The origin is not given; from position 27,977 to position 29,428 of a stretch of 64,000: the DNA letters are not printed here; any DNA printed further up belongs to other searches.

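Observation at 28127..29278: Sensorless hybrid REC-HisKA-HATPase protein is the first gene of the hydrogenase operon, and a lone CheY-like receiver (42707..43105) is its last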

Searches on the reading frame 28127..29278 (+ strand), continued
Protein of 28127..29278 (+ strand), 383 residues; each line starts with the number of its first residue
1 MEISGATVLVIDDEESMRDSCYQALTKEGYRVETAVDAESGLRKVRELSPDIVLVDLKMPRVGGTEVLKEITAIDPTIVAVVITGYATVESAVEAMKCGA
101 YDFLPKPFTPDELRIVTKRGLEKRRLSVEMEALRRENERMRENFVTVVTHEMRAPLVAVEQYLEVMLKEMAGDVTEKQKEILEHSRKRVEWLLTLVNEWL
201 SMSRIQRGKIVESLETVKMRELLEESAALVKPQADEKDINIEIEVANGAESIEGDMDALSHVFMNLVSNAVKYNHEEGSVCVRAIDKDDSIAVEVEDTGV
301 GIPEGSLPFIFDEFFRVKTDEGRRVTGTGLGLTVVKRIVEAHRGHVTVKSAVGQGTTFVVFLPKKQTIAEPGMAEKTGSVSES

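Call 73: predict_structure(alignment_id=A1)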
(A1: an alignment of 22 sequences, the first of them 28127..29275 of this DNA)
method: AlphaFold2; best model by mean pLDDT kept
length: 383 residues; sequences in the alignment: 22
mean_pLDDT: 76.7   pTM: 0.45
mean pLDDT of the five models: 76.7, 75.6, 74.7, 73.1, 73.1
residues with pLDDT >= 90: 119; 70-90: 147; 50-70: 70; < 50: 47
segments of 3 or more residues with pLDDT < 50: 166-170, 203-208, 318-330, 369-383
pLDDT, mean of each block of 10 residues (from residue 1): 74 93 92 93 94 90 87 92 82 84 89 91 87 75 58 52 49 61 64 58 51 81 89 86 85 87 88 87 91 91 73 54 43 79 87 88 71 34 29
secondary structure, 60 per line:
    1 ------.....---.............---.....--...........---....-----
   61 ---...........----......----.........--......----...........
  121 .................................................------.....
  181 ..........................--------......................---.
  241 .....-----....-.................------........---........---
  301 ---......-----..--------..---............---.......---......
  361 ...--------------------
elements in order: E7-11 H15-27 E31-35 H38-48 E52-55 H64-74 E79-84 H89-97 E100-105 H110-169 H176-206 E215-218 H219-236 E240-245 E251-254 H256-272 E279-286 E290-297 H304-309 H330-341 E345-351 E355-363
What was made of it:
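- On Rec-controlled histidine kinases (LvrB-type architecture): The AF2 model has a single helix from residue 110 to 169, although pLDDT falls to about 50-60 over residues 141-170 (call 73).
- Checked: Only 25 residues lie between the receiver and HisKA, and they are predicted to be helical (call 73).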

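Call 75: fold_search(model_id=the predicted structure, library=pdb)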
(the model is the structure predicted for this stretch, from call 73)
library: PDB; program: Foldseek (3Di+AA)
matches with E <= 10: 1853; with E <= 0.001: 947
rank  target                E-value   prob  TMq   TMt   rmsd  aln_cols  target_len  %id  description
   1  8vc9_A                6.3e-24  1.00  0.36  0.36  23.3       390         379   22  Hybrid response regulator LvrB from Leptospira / phosphorylated REC form (released 2024-12-18)
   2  8vc9_D                6.6e-24  1.00  0.36  0.36  22.9       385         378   24  Hybrid response regulator LvrB from Leptospira / phosphorylated REC form (released 2024-12-18)
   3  8vc9_C                2.1e-23  1.00  0.35  0.35  22.8       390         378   22  Hybrid response regulator LvrB from Leptospira / phosphorylated REC form (released 2024-12-18)
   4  8vc9_F                5.2e-23  1.00  0.35  0.35  23.0       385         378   24  Hybrid response regulator LvrB from Leptospira / phosphorylated REC form (released 2024-12-18)
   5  8vc9_B                5.8e-23  1.00  0.35  0.36  22.5       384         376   23  Hybrid response regulator LvrB from Leptospira / phosphorylated REC form (released 2024-12-18)
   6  8vc9_E                1.3e-22  1.00  0.36  0.36  23.4       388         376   22  Hybrid response regulator LvrB from Leptospira / phosphorylated REC form (released 2024-12-18)
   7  6rgy_B                2.0e-21  1.00  0.50  0.79   4.0       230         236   33  Revisiting pH-gated conformational switch. Complex HK853-RR468 pH 7.5 (released 2020-02-19)
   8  6rgz_A                3.2e-21  1.00  0.51  0.78   4.2       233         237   33  Revisiting pH-gated conformational switch. Complex HK853-RR468 pH 6.5 (released 2020-02-19)
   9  6rh0_B                3.4e-21  1.00  0.51  0.80   4.1       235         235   33  Revisiting pH-gated conformational switch. Complex HK853-RR468 pH 5.5 (released 2020-02-19)
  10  6rh0_A                4.8e-21  1.00  0.51  0.79   4.1       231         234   33  Revisiting pH-gated conformational switch. Complex HK853-RR468 pH 5.5 (released 2020-02-19)
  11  6rh8_A                2.4e-20  1.00  0.50  0.78   4.1       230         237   33  Revisiting pH-gated conformational switch. Complex HK853 mutant H260A -RR468 mutant D53A pH 5.3 (released 2020-02-19)
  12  5uht_A                2.6e-20  1.00  0.51  0.80   3.8       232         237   33  Structure of the Thermotoga maritima HK853-BeF3-RR468 complex at pH 5.0 (released 2017-12-27)
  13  6rfv_B                3.0e-20  1.00  0.51  0.80   4.1       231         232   33  Revisiting pH-gated conformational switch. Complex HK853-RR468 pH 7 (released 2020-02-19)
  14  6rfv_A                3.0e-20  1.00  0.50  0.79   4.0       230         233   33  Revisiting pH-gated conformational switch. Complex HK853-RR468 pH 7 (released 2020-02-19)
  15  3dge_A                3.5e-20  1.00  0.51  0.79   4.1       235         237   33  Structure of a histidine kinase-response regulator complex reveals insights into Two-component signaling and a novel c (released 2009-07-07)
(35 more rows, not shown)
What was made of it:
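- On Rec-controlled histidine kinases (LvrB-type architecture): The HK853 core matches at TM 0.8 normalised by target length (call 75).
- On LvrB orthologue (NCBIfam NF047466 / NF047465): Identity to 8vc9 is 22-24% (call 75).
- The best full-length structural match is LvrB, 8vc9 (call 75).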
